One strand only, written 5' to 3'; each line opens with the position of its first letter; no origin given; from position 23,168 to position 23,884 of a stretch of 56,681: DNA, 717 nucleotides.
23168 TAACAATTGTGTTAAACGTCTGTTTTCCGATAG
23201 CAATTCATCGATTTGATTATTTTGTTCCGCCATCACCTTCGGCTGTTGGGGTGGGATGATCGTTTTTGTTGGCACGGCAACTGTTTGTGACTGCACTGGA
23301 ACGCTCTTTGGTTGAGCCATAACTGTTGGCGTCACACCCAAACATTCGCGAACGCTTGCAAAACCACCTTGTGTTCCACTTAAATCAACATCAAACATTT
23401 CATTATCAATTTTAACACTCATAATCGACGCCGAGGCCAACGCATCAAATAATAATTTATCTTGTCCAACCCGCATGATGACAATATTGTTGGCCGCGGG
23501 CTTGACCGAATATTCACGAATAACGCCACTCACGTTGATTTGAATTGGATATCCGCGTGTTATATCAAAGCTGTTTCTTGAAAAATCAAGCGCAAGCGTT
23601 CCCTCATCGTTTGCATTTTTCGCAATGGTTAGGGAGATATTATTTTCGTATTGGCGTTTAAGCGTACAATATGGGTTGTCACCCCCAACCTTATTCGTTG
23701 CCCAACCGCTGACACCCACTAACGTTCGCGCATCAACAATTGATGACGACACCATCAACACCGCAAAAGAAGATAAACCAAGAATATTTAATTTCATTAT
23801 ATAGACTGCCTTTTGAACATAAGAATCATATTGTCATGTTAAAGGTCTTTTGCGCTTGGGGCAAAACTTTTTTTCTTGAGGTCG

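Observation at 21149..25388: prfB-linked pair of secreted paralogs: candidate undescribed envelope or host-interface module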

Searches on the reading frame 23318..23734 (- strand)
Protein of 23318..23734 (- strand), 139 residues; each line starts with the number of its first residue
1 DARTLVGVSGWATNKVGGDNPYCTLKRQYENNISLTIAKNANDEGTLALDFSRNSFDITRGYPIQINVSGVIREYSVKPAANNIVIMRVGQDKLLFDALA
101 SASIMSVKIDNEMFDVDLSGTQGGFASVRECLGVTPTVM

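Call 25: search_solved_structures(query=A4, max_evalue=10)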
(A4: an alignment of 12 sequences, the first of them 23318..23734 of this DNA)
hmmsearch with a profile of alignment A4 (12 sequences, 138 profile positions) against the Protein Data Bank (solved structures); distinct sequences matched with E-value up to 10: 1.
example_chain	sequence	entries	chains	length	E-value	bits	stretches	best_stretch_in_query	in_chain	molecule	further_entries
9hjy_A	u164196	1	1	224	0.88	12.6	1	56-117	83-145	Late digestive cathepsin L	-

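Call 37: predict_structure(alignment_id=A6)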
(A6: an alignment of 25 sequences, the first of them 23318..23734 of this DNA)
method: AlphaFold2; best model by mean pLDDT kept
length: 139 residues; sequences in the alignment: 25
mean_pLDDT: 94.8   pTM: 0.87
mean pLDDT of the five models: 94.8, 94.0, 93.5, 93.3, 92.0
residues with pLDDT >= 90: 127; 70-90: 8; 50-70: 4; < 50: 0
segments of 3 or more residues with pLDDT < 50: none
pLDDT, mean of each block of 10 residues (from residue 1): 94 94 97 97 96 96 98 97 97 97 97 97 93 77
secondary structure, 60 per line:
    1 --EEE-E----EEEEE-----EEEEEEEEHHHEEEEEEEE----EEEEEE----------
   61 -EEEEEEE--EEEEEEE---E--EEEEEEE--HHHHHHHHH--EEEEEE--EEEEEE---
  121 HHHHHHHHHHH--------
elements in order: E3-5 E12-16 E22-29 E33-40 E45-50 E62-68 E71-77 E84-90 H93-101 E104-109 E112-117 H121-131

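Call 38: search_protein_representatives(alignment_id=A6)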
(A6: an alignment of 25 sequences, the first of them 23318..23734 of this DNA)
Query: 25 sequences, 138 profile positions. Proteins with E-value up to 0.001 (for the whole library): 420; up to 1e-10: 41; up to 1e-30: 14. The best 150 are listed.
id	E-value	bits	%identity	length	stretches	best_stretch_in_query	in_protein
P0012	9.6e-50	184.6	-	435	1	2-138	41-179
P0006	1.3e-48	180.9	-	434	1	3-138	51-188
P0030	6.2e-48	178.7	-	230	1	3-138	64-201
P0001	9.6e-48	178.1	-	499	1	2-138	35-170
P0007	1.3e-47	177.6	-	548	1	2-137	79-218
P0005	3.0e-47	176.5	-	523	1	2-138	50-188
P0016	4.7e-46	172.6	-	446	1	3-134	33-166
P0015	1.4e-44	167.8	-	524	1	2-134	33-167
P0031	2.4e-43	163.8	-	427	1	5-138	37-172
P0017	4.6e-42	159.7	-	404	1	2-137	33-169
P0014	9.1e-41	155.5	-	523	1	2-138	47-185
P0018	3.7e-40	153.5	-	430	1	2-137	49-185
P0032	1.9e-39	151.2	-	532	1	3-138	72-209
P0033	9.2e-33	129.6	-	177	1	3-126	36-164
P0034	2.0e-30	122.0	-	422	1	4-131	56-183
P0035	5.7e-29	117.3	-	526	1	11-132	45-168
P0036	2.8e-28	115.0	-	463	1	4-138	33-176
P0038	7.5e-22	94.2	-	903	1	2-135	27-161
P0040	1.1e-19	87.2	-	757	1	3-135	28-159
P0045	5.9e-15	71.9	-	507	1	16-134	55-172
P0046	7.5e-15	71.5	-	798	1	2-135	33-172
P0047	1.1e-13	67.7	-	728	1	2-135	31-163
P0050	2.0e-12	63.7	-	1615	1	3-137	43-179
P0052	2.0e-11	60.5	-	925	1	2-130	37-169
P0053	3.0e-11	59.9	-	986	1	2-129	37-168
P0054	1.0e-10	58.1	-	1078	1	3-130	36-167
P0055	1.6e-10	57.5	-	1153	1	3-131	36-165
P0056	1.8e-10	57.4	-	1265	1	3-133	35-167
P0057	2.0e-10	57.2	-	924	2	4-132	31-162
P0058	3.3e-10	56.5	-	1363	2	2-131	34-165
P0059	3.5e-10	56.4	-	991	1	3-131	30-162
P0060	3.7e-10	56.3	-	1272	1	2-131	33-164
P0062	5.4e-10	55.8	-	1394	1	2-131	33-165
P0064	7.0e-10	55.4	-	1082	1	2-133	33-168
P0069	1.5e-09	54.3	-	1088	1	3-133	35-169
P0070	1.6e-09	54.3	-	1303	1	2-131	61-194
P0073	2.1e-09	53.9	-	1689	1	2-131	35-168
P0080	4.7e-09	52.8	-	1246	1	3-131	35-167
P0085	6.8e-09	52.2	-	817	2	3-133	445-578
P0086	6.9e-09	52.2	-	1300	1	3-133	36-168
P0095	1.4e-08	51.3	-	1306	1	2-132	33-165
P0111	2.7e-08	50.3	-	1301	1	2-129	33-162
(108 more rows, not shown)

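Call 41: search_protein_families(library=pfam, alignment_id=A7, max_evalue=0.001)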
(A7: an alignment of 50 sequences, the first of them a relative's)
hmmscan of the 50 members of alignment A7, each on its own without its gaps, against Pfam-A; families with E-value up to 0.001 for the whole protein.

A. member 1, P0050 (1615 aa): 1 family
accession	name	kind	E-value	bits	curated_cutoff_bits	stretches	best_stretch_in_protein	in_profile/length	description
PF17675.6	APG6_N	-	0.00099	20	45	1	823-906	18-107/132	Apg6 coiled-coil region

B. families by the number of members that match (of 50 scanned): 14 families
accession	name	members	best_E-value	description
PF01166.23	TSC22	5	5.6e-09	TSC-22/dip/bun family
PF00038.26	Filament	3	0.00012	Intermediate filament protein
PF17675.6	APG6_N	2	0.00027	Apg6 coiled-coil region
PF00170.26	bZIP_1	1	8.1e-07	bZIP transcription factor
PF25764.1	KIF21A_4th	1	6.7e-06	KIF21A-like domain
PF07989.16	Cnn_1N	1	6.1e-05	Centrosomin N-terminal motif 1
PF05266.19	DUF724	1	0.00017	Protein of unknown function (DUF724)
PF08614.16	ATG16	1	0.0002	Autophagy protein 16 (ATG16)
PF07926.17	TPR_MLP1_2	1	0.00027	TPR/MLP1/MLP2-like protein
PF09728.14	Taxilin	1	0.00029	Myosin-like coiled-coil protein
PF04513.17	Baculo_PEP_C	1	0.00043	Baculovirus polyhedron envelope protein, PEP, C terminus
PF16326.10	ABC_tran_CTD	1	0.0005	ABC transporter C-terminal domain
PF12325.13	TMF_TATA_bd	1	0.00085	TATA element modulatory factor 1 TATA binding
PF05812.17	Herpes_BLRF2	1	0.00097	Herpesvirus BLRF2 protein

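Call 42: fold_search(model_id=the predicted structure, library=pdb)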
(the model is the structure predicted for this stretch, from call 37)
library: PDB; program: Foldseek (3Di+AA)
matches with E <= 10: 499; with E <= 0.001: 4
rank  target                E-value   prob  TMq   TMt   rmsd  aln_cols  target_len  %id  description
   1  3dtd_D                3.2e-04  1.00  0.65  0.63   4.7       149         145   15  Crystal structure of invasion associated protein b from bartonella henselae (released 2008-09-09)
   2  3dtd_E                3.3e-04  1.00  0.63  0.62   4.7       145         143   15  Crystal structure of invasion associated protein b from bartonella henselae (released 2008-09-09)
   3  3dtd_B                4.6e-04  1.00  0.63  0.60   4.8       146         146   15  Crystal structure of invasion associated protein b from bartonella henselae (released 2008-09-09)
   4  3dtd_H                6.3e-04  1.00  0.63  0.60   5.3       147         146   15  Crystal structure of invasion associated protein b from bartonella henselae (released 2008-09-09)
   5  3dtd_C                1.1e-03  1.00  0.63  0.60   4.7       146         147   15  Crystal structure of invasion associated protein b from bartonella henselae (released 2008-09-09)
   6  3dtd_A                1.4e-03  1.00  0.60  0.59   5.1       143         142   15  Crystal structure of invasion associated protein b from bartonella henselae (released 2008-09-09)
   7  2zf8                  2.1e-02  0.99  0.50  0.32   6.8       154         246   11  Crystal structure of MotY (released 2008-07-08)
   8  6t84                  2.9e-02  0.44  0.25  0.21  12.9       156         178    7  crystal structure of the mycobacterial trehalose monomycolate transport factor A, TtfA (released 2019-12-25)
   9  7skn_B                4.6e-02  0.93  0.28  0.45   5.6        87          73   15  De novo synthetic protein DIG8-CC (tetragonal space group) (released 2022-10-12)
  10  7skn_A                4.9e-02  0.93  0.30  0.47   5.0        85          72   15  De novo synthetic protein DIG8-CC (tetragonal space group) (released 2022-10-12)
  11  7sko_D                8.3e-02  0.89  0.28  0.46   6.0        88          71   18  De novo synthetic protein DIG8-CC (orthogonal space group) (released 2022-10-12)
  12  2bt7                  8.8e-02  0.28  0.24  0.21  10.5       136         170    5  Structure of the C-terminal receptor-binding domain of avian reovirus fibre sigmaC, Cd crystal form (released 2005-11-03)
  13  2vrs_C                9.3e-02  0.25  0.22  0.17  11.3       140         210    7  Structure of avian reovirus sigmaC117-326, C2 crystal form (released 2009-01-13)
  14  5l74                  1.0e-01  0.54  0.24  0.22   7.3        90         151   13  Plexin A2 extracellular segment domains 4-5 (PSI2-IPT2), resolution 1.36 Angstrom (released 2017-03-15)
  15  8z5n_B                1.1e-01  0.99  0.64  0.36   4.0       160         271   10  Cryo-EM structure of the LPHT ring (released 2025-10-22)
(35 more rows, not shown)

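Call 43: list_cluster_members(proteins=[P0050, P0052, P0054, P0056, P0058, P0060, P0064, P0073, P0085, P0046])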
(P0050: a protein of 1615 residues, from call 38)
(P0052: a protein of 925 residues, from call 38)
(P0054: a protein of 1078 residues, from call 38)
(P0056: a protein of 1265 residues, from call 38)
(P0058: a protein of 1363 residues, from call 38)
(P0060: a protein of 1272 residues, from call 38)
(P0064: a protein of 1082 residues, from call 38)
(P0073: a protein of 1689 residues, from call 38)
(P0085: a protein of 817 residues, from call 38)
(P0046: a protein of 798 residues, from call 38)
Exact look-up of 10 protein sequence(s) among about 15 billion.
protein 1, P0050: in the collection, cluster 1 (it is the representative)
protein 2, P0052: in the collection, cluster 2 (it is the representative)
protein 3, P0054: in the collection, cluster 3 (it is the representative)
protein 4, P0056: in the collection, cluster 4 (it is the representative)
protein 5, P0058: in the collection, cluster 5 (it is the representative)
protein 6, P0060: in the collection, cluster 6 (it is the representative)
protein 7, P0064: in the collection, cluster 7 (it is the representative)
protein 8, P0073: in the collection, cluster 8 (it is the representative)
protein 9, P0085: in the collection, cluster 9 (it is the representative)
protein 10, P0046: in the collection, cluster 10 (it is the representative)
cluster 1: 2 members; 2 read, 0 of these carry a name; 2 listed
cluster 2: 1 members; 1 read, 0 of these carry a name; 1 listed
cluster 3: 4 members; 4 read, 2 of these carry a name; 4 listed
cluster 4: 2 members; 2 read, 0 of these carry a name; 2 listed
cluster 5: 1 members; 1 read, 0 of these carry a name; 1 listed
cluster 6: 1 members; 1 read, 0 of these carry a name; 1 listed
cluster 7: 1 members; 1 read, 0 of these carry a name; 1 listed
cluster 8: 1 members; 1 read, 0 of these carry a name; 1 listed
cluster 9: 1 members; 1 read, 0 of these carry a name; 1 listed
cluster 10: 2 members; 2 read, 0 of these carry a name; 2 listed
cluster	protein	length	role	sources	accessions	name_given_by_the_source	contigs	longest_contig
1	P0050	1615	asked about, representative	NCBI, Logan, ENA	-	-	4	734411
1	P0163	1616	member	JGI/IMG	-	-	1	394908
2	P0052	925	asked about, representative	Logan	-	-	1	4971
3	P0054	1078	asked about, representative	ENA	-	-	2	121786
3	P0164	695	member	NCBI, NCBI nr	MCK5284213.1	MAG: hypothetical protein KAJ86_01355, partial [Alphaproteobacteria bacterium] | hypothetical protein [Alphaproteobacteria bacterium]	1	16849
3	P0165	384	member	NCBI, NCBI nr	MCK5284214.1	MAG: hypothetical protein KAJ86_01360, partial [Alphaproteobacteria bacterium] | hypothetical protein [Alphaproteobacteria bacterium]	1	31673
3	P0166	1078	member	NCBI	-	-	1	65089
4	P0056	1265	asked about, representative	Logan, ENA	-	-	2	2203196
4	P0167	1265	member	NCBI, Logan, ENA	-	-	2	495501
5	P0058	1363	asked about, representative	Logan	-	-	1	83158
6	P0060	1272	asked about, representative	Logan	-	-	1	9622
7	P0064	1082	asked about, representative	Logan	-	-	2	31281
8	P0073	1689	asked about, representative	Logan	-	-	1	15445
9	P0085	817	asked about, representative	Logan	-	-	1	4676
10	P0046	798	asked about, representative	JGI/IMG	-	-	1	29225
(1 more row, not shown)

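Call 44: find_encoding_contigs(protein=P0056, flank=8000, max_places=2)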
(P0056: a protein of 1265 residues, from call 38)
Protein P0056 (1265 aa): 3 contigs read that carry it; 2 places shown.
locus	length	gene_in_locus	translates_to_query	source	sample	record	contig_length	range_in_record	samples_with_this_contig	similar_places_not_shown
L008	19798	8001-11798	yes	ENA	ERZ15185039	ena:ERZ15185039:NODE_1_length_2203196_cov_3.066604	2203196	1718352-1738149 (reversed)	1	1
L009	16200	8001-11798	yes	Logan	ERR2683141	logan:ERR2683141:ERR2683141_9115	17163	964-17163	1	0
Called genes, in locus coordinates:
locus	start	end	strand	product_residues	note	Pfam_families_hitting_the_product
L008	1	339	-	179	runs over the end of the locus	PF02631:RecX_HTH2 (weak)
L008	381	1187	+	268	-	PF01061:ABC2_membrane, PF12698:ABC2_membrane_3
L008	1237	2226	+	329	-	PF01430:HSP33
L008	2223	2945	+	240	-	-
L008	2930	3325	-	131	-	-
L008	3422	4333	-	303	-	PF00691:OmpA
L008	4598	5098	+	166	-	PF01965:DJ-1_PfpI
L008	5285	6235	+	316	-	PF03462:PCRF, PF00472:RF-1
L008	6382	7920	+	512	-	PF10671:TcpQ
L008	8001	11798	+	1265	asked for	PF26346:Plectin_PPL (weak)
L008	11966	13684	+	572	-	PF00990:GGDEF, PF00563:EAL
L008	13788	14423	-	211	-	PF07879:PHB_acc_N, PF05233:PHB_acc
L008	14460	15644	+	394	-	PF00561:Abhydrolase_1, PF12146:Hydrolase_4 (faint)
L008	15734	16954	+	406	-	PF00108:Thiolase_N, PF02803:Thiolase_C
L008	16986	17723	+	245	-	PF00106:adh_short, PF08659:KR, PF13460:NAD_binding_10, PF13561:adh_short_C2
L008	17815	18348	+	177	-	PF00027:cNMP_binding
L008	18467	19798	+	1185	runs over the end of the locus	PF05170:AsmA, PF05359:DUF748, PF05170:AsmA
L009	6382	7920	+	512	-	PF10671:TcpQ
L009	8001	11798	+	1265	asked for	PF26346:Plectin_PPL (weak)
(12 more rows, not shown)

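Call 45: find_encoding_contigs(protein=P0050, flank=8000, max_places=2)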
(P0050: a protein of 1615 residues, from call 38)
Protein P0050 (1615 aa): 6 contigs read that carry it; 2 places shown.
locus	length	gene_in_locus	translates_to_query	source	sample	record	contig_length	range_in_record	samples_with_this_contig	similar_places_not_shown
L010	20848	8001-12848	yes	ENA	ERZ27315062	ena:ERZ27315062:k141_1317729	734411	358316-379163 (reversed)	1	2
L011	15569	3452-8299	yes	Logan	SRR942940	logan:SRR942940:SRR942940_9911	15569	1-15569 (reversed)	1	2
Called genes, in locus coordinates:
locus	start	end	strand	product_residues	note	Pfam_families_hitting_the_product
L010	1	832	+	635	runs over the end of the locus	PF00012:HSP70, PF06723:MreB_Mbl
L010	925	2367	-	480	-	PF02386:TrkH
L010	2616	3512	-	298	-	PF00691:OmpA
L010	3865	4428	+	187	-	PF01965:DJ-1_PfpI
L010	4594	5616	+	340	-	PF03462:PCRF, PF00472:RF-1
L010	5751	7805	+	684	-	PF10671:TcpQ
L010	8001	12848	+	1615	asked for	-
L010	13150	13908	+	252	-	-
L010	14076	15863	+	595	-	PF00990:GGDEF, PF00563:EAL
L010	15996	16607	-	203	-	PF07879:PHB_acc_N, PF05233:PHB_acc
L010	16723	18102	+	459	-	PF00561:Abhydrolase_1 (faint)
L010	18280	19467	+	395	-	PF00108:Thiolase_N, PF00109:ketoacyl-synt (faint), PF02803:Thiolase_C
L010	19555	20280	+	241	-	PF00106:adh_short, PF08659:KR, PF13460:NAD_binding_10 (weak), PF13561:adh_short_C2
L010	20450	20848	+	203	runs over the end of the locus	PF00027:cNMP_binding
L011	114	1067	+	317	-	PF03462:PCRF, PF00472:RF-1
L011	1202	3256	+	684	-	PF10671:TcpQ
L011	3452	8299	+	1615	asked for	-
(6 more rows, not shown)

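Call 58: list_cluster_members(proteins=[P0053, P0055, P0059, P0062, P0069, P0070, P0080, P0086, P0095, P0111])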
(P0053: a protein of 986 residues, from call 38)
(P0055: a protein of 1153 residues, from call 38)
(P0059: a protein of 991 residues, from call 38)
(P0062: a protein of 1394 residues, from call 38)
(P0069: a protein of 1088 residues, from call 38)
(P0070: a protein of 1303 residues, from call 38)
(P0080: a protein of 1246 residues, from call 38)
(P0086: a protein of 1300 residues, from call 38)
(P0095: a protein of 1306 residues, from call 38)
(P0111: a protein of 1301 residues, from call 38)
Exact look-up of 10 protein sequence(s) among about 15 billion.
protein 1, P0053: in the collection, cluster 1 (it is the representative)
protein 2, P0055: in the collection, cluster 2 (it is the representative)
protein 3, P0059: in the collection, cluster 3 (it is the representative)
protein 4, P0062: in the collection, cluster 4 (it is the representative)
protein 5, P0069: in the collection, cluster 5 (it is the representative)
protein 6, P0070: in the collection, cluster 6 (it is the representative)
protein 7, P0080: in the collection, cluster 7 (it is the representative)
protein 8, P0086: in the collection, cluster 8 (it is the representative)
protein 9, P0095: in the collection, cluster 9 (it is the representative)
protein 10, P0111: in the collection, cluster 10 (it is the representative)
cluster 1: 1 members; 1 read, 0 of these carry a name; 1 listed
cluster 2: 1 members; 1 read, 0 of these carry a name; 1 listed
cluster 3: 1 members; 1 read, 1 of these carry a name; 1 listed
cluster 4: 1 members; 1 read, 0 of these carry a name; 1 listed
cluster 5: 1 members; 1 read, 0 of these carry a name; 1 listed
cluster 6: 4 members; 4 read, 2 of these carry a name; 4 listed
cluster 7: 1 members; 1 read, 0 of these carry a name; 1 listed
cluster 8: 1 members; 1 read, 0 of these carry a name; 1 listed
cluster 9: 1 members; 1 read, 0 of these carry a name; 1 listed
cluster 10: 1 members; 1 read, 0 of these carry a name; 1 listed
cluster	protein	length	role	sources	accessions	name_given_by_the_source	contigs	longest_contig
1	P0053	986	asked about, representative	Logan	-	-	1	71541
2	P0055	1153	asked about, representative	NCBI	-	-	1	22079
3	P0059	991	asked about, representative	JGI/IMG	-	predicted nucleic acid-binding Zn-ribbon protein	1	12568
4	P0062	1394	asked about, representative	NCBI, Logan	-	-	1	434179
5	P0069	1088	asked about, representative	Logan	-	-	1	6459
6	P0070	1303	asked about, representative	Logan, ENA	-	-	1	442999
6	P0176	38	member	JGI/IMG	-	hypothetical protein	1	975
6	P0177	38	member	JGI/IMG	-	hypothetical protein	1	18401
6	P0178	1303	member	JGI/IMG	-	-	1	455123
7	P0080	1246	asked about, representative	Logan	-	-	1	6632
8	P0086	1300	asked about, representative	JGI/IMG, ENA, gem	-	-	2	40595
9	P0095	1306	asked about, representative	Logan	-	-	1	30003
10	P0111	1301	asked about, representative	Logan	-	-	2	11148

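Call 70: search_solved_structures(query=A9, max_evalue=10, show_alignments=2)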
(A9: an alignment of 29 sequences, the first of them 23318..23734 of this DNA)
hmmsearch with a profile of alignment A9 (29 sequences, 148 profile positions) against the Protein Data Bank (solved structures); distinct sequences matched with E-value up to 10: 3.
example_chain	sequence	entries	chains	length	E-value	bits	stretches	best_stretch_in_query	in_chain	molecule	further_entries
2d4y_A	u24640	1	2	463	0.15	15.1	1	65-113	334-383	Flagellar hook-associated protein 1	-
9go6_A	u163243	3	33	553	0.18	14.8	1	65-113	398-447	Flagellar hook-associated protein 1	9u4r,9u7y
1rz0_A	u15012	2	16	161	0.89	12.6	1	75-124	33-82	phenol 2-hydroxylase component B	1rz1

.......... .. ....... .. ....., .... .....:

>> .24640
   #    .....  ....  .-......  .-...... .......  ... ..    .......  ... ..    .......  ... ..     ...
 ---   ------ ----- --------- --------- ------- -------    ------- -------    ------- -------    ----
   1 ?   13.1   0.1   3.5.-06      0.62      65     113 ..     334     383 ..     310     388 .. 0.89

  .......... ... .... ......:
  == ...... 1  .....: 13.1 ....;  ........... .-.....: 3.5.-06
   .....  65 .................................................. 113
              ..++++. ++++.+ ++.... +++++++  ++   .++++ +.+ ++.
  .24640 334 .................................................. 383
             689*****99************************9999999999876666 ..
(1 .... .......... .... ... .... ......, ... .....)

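Call 80: find_encoding_contigs(protein=P0062, flank=7000, max_places=1)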
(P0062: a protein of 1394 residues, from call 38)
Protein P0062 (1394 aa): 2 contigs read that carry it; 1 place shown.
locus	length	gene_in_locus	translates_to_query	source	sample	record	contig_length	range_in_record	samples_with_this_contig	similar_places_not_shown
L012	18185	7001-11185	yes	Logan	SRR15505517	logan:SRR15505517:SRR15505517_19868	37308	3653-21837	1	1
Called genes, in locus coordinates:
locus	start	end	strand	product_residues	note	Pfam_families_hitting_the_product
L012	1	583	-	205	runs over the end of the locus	-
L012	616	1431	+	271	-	PF01061:ABC2_membrane, PF12698:ABC2_membrane_3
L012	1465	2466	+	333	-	PF01430:HSP33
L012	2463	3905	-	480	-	PF02386:TrkH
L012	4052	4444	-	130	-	PF04379:DUF525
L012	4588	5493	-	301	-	PF00691:OmpA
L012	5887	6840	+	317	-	PF03462:PCRF, PF00472:RF-1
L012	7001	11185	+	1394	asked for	-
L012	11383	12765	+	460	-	PF00990:GGDEF, PF00563:EAL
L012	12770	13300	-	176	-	PF07879:PHB_acc_N, PF05233:PHB_acc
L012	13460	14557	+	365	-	PF00561:Abhydrolase_1 (faint), PF12146:Hydrolase_4 (faint), PF12697:Abhydrolase_6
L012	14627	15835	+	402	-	PF00108:Thiolase_N, PF02803:Thiolase_C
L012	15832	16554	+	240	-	PF00106:adh_short, PF08659:KR, PF13460:NAD_binding_10 (weak), PF13561:adh_short_C2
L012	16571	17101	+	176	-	PF00027:cNMP_binding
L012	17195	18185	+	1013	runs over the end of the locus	PF05170:AsmA, PF05359:DUF748, PF05170:AsmA, PF13116:YhdP (weak)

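Call 81: find_encoding_contigs(protein=P0070, flank=7000, max_places=1)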
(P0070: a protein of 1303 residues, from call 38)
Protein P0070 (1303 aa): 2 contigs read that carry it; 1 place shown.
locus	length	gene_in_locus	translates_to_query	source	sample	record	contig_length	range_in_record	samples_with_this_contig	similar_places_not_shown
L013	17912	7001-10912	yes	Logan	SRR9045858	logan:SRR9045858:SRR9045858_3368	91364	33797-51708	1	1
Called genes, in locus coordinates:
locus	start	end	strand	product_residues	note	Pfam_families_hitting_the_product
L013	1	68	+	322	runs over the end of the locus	PF01430:HSP33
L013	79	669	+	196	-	-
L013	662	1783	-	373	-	PF12796:Ank_2 (faint)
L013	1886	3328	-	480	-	PF02386:TrkH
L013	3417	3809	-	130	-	PF04379:DUF525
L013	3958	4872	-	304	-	PF00691:OmpA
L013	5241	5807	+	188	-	PF01965:DJ-1_PfpI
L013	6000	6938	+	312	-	PF03462:PCRF, PF00472:RF-1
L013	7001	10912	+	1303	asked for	-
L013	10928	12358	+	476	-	-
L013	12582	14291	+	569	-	PF08447:PAS_3, PF00990:GGDEF, PF00563:EAL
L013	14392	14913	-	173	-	-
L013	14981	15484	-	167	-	-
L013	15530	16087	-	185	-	PF00072:Response_reg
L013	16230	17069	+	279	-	PF20772:TACO1_YebC_N, PF01709:Transcrip_reg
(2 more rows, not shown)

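Call 82: find_encoding_contigs(protein=P0053, flank=7000, max_places=1)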
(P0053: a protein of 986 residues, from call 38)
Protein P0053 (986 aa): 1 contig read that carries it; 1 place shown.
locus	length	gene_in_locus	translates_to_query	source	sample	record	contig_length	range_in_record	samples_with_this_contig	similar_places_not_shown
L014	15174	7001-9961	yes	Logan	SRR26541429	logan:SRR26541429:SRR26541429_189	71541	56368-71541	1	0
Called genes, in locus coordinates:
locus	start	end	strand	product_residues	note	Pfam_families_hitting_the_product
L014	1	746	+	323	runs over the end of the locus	PF01430:HSP33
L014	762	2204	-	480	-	PF02386:TrkH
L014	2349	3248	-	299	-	PF00691:OmpA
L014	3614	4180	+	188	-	PF01965:DJ-1_PfpI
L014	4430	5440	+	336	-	PF03462:PCRF, PF00472:RF-1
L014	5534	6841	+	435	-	PF10671:TcpQ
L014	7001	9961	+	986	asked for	-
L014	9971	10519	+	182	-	PF00027:cNMP_binding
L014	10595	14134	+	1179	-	PF05170:AsmA, PF05359:DUF748, PF13116:YhdP (faint), PF05170:AsmA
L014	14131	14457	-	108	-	-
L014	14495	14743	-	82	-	PF13467:RHH_4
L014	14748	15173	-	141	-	?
